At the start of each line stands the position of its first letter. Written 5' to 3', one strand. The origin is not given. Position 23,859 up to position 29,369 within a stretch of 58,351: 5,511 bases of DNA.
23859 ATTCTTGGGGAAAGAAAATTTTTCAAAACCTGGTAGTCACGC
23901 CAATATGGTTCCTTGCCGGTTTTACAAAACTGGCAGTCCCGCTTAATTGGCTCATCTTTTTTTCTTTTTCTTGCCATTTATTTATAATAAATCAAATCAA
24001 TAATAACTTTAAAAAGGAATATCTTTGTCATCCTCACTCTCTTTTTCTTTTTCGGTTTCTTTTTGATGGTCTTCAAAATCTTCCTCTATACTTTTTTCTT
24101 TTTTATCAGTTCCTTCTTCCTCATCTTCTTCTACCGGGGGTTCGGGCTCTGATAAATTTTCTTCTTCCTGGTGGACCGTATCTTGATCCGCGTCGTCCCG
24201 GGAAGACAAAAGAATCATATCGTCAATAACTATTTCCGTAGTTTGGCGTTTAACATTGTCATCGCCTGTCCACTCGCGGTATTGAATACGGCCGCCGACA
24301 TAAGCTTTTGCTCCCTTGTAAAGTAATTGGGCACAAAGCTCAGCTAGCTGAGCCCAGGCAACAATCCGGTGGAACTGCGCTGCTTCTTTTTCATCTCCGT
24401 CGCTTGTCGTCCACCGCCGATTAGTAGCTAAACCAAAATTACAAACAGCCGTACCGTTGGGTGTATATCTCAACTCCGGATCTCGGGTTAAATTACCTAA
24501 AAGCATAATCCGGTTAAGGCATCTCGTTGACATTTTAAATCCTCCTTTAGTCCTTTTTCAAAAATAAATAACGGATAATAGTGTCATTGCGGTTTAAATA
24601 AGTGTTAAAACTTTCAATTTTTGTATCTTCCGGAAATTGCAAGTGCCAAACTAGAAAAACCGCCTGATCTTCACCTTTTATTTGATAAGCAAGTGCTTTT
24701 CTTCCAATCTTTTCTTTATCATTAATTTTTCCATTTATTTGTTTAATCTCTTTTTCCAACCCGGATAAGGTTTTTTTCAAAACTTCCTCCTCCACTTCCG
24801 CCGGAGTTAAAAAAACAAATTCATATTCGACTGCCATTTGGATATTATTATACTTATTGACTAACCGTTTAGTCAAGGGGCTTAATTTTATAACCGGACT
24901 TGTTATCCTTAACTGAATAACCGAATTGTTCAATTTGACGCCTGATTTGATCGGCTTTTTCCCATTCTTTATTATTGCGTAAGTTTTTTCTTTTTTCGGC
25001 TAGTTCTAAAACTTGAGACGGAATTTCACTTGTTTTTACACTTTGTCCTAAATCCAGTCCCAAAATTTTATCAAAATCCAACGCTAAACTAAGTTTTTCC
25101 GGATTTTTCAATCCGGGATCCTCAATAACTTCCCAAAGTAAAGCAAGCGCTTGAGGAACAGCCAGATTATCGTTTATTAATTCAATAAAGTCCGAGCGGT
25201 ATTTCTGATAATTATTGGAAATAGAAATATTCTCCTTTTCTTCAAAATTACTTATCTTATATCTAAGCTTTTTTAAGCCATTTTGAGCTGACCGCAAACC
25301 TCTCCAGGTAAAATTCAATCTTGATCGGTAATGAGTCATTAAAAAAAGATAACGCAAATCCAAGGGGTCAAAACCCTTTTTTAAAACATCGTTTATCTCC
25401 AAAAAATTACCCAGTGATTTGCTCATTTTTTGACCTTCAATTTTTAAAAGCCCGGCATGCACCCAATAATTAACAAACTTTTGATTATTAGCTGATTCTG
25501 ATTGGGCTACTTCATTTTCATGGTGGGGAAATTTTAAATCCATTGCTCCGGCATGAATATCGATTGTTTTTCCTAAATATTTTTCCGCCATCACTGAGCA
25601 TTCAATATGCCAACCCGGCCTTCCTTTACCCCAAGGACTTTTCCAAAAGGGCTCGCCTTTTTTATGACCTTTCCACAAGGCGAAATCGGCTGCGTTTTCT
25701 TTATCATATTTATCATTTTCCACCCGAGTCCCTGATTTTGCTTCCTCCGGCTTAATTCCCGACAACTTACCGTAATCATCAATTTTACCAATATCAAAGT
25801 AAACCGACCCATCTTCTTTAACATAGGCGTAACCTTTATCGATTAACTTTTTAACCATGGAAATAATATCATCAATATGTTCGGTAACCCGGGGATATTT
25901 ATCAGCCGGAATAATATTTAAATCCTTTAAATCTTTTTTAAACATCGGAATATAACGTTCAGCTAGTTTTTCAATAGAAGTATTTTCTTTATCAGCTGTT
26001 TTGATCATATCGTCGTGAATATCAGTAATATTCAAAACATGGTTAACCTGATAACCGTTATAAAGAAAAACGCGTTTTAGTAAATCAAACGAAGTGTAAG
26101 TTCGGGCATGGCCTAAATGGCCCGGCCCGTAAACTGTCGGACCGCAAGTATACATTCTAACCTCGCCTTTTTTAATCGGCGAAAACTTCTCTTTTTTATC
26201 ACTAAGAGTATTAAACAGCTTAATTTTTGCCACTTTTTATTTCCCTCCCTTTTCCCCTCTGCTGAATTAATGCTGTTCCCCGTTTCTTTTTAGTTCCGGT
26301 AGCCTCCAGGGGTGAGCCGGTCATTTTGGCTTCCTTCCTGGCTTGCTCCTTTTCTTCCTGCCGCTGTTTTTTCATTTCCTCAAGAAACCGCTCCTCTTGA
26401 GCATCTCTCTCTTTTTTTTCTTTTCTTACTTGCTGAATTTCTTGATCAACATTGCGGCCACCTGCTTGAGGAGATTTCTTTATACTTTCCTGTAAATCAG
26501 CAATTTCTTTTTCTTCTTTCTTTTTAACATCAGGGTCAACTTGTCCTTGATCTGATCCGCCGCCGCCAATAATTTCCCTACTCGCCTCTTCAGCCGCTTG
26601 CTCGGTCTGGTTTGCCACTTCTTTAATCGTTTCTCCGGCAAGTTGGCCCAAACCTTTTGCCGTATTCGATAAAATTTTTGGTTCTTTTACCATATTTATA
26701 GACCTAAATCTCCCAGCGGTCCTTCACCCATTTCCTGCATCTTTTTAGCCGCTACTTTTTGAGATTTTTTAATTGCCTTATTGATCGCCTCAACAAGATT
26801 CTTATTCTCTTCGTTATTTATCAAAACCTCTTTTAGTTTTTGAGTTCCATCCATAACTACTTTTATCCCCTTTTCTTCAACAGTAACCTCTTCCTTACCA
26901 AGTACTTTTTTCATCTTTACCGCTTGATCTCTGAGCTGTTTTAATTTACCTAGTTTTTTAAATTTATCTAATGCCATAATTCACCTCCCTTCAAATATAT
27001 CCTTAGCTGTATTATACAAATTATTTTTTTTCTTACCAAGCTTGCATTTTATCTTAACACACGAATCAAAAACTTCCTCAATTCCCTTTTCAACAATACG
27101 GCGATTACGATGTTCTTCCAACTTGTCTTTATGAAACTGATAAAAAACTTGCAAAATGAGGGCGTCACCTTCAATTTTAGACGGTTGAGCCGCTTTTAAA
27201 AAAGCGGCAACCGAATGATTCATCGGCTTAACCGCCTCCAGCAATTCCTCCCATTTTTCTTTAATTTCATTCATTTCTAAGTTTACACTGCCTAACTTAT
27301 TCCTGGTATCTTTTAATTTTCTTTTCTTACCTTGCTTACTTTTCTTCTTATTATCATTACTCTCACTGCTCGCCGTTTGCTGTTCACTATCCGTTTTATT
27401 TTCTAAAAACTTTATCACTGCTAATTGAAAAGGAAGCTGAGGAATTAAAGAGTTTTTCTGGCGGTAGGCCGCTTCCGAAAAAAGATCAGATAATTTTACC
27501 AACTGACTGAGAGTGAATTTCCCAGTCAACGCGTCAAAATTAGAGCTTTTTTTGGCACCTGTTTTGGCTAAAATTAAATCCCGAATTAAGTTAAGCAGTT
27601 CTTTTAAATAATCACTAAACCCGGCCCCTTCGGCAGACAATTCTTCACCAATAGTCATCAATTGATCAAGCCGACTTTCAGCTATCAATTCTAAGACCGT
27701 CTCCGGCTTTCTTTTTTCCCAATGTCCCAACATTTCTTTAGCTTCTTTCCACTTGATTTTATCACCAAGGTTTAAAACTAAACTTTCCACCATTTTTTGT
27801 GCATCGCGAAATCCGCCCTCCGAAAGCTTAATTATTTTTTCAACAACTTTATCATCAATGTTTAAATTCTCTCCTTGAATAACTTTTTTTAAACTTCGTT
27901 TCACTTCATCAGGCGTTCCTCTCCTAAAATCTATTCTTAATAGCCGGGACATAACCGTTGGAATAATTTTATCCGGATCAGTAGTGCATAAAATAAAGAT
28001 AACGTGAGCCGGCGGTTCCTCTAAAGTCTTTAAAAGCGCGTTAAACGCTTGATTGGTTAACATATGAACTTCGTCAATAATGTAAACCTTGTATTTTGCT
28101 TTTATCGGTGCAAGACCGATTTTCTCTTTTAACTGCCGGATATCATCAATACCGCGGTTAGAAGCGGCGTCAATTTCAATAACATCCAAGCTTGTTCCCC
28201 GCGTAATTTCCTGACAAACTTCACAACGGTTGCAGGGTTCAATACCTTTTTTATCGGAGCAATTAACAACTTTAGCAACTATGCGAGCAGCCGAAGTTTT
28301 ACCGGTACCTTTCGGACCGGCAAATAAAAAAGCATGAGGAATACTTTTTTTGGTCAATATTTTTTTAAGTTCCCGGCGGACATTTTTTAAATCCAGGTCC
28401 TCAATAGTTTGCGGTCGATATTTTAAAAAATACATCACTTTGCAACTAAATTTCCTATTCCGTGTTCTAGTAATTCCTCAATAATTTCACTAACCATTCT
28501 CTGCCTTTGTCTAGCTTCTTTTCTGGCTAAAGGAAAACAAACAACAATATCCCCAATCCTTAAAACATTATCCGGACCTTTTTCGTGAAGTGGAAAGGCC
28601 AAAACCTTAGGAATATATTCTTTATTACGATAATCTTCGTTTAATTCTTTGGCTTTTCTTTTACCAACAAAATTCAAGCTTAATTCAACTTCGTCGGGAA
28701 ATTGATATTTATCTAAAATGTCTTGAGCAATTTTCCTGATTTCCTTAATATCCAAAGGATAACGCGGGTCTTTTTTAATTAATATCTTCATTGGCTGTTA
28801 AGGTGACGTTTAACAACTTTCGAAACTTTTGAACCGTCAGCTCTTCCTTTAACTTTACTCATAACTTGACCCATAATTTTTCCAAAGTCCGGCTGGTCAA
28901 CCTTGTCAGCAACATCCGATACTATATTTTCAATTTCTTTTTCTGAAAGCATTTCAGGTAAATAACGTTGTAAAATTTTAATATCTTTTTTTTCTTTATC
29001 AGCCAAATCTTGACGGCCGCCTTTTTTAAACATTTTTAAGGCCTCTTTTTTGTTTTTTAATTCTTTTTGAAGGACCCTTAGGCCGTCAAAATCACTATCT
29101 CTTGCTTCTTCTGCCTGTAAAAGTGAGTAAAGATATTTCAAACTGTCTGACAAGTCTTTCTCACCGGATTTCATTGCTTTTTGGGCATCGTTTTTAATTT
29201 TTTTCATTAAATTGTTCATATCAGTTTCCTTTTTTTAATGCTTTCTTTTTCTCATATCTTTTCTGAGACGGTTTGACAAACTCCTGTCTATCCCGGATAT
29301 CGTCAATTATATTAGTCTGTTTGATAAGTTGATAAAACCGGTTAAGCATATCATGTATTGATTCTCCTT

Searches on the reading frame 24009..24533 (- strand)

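Call 50: search_protein_families(library=pfam, proteins=[window:24009-24533:-], max_evalue=0.001)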
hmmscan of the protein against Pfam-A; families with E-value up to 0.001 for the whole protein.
window:24009-24533:- (174 aa): 1 family
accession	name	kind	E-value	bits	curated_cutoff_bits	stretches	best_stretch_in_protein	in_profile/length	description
PF00436.31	SSB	-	1e-35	122.4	26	1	6-107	1-102/104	Single-strand binding protein family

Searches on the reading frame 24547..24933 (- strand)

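Call 50: search_protein_families(library=pfam, proteins=[window:24547-24933:-], max_evalue=0.001)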
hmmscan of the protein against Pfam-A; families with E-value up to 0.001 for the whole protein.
window:24547-24933:- (128 aa): 1 family
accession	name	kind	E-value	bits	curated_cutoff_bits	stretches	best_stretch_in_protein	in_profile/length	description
PF01250.22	Ribosomal_S6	-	3e-15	56.6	27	1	36-126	1-90/90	Ribosomal protein S6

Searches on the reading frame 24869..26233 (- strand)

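Call 50: search_protein_families(library=pfam, proteins=[window:24869-26233:-], max_evalue=0.001)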
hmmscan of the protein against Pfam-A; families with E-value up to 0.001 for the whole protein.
window:24869-26233:- (454 aa): 5 families
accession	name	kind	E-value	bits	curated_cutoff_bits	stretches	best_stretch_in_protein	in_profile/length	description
PF01406.26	tRNA-synt_1e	-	5.3e-123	410.6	27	1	17-317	2-300/301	tRNA synthetases class I (C) catalytic domain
PF09334.17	tRNA-synt_1g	-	6e-16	58.6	20.1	2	34-145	10-122/391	tRNA synthetases class I (M)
PF00133.28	tRNA-synt_1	-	1.6e-06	27.6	22.7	1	249-307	355-412/414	tRNA synthetases class I (I, L, M and V)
PF01921.24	tRNA-synt_1f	-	1.5e-05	24.6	27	0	266-332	279-345/360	tRNA synthetases class I (K)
PF23493.1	CysS_C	-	6.5e-05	23.4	23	1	402-446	2-46/51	Cysteinyl-tRNA ligase anticodon binding domain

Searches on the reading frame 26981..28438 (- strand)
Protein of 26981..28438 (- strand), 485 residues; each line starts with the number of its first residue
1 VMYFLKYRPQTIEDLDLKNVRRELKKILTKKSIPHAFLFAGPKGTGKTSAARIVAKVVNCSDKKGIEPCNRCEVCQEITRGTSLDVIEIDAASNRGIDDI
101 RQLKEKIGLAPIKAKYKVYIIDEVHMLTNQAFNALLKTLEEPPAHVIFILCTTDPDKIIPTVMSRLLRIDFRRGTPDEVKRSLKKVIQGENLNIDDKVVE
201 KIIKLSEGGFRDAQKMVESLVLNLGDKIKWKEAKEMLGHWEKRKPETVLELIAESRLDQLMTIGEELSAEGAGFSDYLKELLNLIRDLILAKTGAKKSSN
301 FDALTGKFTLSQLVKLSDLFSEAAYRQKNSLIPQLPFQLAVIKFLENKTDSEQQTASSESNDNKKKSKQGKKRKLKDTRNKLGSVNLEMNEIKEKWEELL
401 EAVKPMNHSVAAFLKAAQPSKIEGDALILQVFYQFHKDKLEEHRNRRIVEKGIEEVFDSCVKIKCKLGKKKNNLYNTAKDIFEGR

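Call 10: search_protein_families(library=pfam, proteins=[window:26981-28438:-], max_evalue=0.001)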
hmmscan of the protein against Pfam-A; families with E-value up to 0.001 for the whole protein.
window:26981-28438:- (485 aa): 13 families
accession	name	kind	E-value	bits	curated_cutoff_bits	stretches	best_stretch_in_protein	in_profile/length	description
PF13177.12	DNA_pol3_delta2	-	1.7e-44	152.1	27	1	19-173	4-159/161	DNA polymerase III, delta subunit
PF00004.35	AAA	-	2.2e-13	51.2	21.2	1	38-168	2-125/131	ATPase family associated with various cellular activities (AAA)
PF20964.2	DnaX_C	-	1.1e-11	45.2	26.2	1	389-478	9-98/113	DNA polymerase III subunit tau, C-terminal domain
PF13604.12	AAA_30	-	6.3e-07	29.8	27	1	37-149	21-122/191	AAA domain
PF12169.13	DNA_pol3_gamma3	-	4.8e-06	26.8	24.4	1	231-345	4-128/143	DNA polymerase III subunits gamma and tau domain III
PF13401.12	AAA_22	-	1.2e-05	26.1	27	1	39-151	10-123/130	AAA domain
PF07728.20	AAA_5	-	3.6e-05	24.2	22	1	37-143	2-94/139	AAA domain (dynein-related subfamily)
PF03215.21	Rad17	-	0.00014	22.3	23.8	1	3-70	9-81/186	Rad17 P-loop domain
PF21960.2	RCF1-5-like_lid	-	0.00014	22.2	27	1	183-220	3-41/43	RCF1/5-like, AAA+ ATPase lid domain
PF07724.20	AAA_2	-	0.00016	22.2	27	1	36-141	5-101/166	AAA domain (Cdc48 subfamily)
PF13712.12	Glyco_tranf_2_5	-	0.00049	20.3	27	1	58-141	4-81/210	Glycosyltransferase like family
PF13479.12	AAA_24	-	0.00053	20.3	27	0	38-135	6-84/195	AAA domain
PF13245.12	AAA_19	-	0.00063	20.4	25.1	0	36-149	14-123/134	AAA domain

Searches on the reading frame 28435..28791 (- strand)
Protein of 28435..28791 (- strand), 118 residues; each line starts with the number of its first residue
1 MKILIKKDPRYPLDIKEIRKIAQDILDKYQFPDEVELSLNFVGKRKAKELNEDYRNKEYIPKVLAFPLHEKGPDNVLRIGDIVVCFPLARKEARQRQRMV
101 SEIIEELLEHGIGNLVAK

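Call 50: search_protein_families(library=pfam, proteins=[window:28435-28791:-], max_evalue=0.001)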
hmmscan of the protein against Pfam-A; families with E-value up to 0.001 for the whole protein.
window:28435-28791:- (118 aa): 1 family
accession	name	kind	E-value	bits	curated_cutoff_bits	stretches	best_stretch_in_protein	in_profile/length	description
PF02130.23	YbeY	-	1.3e-17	64.3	25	1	16-112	9-101/129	Endoribonuclease YbeY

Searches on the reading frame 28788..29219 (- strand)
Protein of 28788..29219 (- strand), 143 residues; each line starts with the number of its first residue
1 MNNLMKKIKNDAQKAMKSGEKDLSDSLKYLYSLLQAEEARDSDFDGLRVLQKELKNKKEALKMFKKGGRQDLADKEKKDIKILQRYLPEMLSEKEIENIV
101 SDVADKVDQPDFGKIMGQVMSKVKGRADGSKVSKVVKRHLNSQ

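Call 50: search_protein_families(library=pfam, proteins=[window:28788-29219:-], max_evalue=0.001)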
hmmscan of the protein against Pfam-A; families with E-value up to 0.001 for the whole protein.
window:28788-29219:- (143 aa): 2 families
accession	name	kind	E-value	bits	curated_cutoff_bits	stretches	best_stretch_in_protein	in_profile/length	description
PF09424.15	YqeY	-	2.4e-34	118.9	27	1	6-140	2-143/143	Yqey-like protein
PF02637.23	GatB_Yqey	-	1.8e-05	25.1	27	1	80-140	77-148/148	GatB domain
